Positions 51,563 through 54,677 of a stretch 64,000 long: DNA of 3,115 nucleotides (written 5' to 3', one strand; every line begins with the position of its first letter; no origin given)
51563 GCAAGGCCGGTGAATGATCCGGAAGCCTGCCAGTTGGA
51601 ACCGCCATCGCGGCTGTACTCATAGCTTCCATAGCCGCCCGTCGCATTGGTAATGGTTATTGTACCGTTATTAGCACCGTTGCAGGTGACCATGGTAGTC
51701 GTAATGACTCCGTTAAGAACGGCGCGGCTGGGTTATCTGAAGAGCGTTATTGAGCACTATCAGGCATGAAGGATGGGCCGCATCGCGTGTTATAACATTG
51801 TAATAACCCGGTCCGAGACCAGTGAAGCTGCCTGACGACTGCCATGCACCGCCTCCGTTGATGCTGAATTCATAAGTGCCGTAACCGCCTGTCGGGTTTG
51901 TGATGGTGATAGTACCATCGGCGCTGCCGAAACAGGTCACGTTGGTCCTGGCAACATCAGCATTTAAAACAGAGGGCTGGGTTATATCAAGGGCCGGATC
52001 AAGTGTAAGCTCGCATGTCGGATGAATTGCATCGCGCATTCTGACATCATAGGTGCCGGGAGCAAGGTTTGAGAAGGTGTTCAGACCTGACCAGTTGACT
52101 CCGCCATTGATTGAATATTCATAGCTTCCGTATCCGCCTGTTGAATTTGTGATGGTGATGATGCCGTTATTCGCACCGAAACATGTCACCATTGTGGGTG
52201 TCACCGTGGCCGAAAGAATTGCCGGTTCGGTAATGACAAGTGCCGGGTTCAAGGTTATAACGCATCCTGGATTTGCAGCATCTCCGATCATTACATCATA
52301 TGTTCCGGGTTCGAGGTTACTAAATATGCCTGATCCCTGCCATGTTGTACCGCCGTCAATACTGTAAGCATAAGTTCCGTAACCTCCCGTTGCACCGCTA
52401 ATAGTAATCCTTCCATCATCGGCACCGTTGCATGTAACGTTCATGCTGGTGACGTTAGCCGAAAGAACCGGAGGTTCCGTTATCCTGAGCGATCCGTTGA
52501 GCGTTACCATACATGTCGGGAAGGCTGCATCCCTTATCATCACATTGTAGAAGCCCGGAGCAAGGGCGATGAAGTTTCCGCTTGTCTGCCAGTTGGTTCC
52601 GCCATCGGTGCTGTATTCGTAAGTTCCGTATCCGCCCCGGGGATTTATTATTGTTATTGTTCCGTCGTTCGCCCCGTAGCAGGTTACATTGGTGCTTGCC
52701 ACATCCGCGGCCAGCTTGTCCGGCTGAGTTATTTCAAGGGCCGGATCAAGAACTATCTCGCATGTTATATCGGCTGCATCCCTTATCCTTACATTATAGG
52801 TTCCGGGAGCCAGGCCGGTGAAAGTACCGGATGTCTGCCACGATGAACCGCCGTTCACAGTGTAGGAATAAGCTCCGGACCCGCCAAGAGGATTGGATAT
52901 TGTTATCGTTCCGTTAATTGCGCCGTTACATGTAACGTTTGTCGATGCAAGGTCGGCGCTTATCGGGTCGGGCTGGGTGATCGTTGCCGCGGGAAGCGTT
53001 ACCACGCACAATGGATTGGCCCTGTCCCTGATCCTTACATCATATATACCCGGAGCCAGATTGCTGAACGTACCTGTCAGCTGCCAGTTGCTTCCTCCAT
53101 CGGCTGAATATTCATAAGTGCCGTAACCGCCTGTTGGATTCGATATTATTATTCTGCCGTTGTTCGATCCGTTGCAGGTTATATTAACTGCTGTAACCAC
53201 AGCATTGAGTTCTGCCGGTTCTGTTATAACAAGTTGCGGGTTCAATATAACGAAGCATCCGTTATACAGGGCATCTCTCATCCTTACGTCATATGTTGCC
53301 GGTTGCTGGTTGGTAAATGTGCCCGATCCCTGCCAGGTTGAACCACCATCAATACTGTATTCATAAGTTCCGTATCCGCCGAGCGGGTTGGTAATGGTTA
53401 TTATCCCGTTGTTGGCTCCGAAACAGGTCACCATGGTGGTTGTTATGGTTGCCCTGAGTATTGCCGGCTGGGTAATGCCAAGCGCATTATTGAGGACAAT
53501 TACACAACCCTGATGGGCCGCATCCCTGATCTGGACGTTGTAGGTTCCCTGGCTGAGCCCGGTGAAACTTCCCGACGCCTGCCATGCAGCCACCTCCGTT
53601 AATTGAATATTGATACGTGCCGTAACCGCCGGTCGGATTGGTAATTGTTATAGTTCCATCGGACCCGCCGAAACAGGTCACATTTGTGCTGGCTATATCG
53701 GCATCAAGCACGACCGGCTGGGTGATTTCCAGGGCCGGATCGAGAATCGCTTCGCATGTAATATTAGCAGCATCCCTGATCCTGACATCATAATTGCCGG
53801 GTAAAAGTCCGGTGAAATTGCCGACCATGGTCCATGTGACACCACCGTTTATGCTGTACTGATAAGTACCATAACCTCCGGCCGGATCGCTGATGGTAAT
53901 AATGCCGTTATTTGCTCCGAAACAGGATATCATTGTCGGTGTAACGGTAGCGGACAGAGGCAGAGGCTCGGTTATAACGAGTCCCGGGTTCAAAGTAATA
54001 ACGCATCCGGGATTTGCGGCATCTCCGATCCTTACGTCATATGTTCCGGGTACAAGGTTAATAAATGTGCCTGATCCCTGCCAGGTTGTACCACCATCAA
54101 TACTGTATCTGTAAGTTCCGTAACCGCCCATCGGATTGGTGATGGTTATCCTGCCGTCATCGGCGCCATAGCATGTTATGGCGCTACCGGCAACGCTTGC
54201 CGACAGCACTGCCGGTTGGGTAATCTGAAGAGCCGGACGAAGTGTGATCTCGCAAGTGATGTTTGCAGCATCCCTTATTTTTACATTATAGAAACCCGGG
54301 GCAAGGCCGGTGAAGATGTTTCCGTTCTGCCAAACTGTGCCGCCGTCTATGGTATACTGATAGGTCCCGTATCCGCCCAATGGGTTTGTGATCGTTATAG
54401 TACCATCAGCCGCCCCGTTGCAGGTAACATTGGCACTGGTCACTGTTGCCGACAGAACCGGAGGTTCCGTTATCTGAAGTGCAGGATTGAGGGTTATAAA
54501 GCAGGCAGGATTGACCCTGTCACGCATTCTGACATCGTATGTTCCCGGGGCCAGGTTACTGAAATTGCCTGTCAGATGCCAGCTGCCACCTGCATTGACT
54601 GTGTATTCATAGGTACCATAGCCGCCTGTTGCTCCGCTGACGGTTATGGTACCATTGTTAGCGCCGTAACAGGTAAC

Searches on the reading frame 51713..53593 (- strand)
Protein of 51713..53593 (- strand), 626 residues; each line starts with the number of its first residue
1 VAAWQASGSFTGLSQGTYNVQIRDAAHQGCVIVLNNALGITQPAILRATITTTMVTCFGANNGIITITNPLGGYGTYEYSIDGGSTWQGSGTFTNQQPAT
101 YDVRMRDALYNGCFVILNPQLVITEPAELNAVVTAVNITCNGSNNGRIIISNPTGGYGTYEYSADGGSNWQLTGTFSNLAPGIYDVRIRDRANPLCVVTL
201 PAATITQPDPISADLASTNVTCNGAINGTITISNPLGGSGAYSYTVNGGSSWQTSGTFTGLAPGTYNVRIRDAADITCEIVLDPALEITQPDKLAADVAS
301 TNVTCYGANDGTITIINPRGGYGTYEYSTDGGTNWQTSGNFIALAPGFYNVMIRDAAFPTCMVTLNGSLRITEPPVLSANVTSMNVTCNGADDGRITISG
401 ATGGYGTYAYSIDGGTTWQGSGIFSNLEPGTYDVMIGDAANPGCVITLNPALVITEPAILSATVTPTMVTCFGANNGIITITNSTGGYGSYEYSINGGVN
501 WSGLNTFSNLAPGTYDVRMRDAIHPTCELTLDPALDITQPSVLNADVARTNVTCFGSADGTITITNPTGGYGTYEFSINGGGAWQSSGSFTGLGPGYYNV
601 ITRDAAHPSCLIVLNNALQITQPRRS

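Call 29: search_protein_families(library=pfam, proteins=[window:51713-53593:-], max_evalue=0.00001)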
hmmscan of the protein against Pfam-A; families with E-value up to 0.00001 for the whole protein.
window:51713-53593:- (626 aa): 6 families
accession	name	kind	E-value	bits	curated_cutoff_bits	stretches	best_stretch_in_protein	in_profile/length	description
PF13573.12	SprB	-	4.6e-48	161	28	6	550-582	5-36/37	SprB repeat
PF23623.1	GBD_IRG7_N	-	1e-15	58.1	27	0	138-202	30-93/95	IRG7 N-terminal galactose binding domain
PF04519.19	Bactofilin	-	1.2e-11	45.1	27.9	0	119-151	33-65/98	Polymer-forming cytoskeletal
PF17210.9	SdrD_B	-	7.7e-08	33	29.7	0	501-521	46-66/112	SdrD B-like domain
PF02012.26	BNR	-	3.1e-07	29.8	27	0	327-337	2-12/12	BNR/Asp-box repeat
PF21471.3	Reelin_subrepeat-B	-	1.4e-06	28.5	27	0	492-508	63-79/127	Reelin subrepeat B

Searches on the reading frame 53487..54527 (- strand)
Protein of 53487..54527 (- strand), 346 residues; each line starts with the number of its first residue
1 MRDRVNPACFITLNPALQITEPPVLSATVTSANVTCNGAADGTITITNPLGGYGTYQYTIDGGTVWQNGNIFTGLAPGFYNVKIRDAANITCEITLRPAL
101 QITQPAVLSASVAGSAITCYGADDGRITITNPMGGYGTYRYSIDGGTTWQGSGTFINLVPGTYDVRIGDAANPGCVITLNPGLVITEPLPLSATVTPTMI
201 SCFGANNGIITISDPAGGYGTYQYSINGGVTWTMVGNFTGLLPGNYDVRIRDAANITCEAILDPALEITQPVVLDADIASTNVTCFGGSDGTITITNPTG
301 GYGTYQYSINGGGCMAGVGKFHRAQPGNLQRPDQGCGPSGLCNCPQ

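Call 29: search_protein_families(library=pfam, proteins=[window:53487-54527:-], max_evalue=0.00001)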
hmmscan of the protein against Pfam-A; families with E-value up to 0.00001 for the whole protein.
window:53487-54527:- (346 aa): 1 family
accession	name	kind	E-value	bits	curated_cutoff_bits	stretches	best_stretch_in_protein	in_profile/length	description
PF13573.12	SprB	-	3.8e-30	103.7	28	4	280-312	4-35/37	SprB repeat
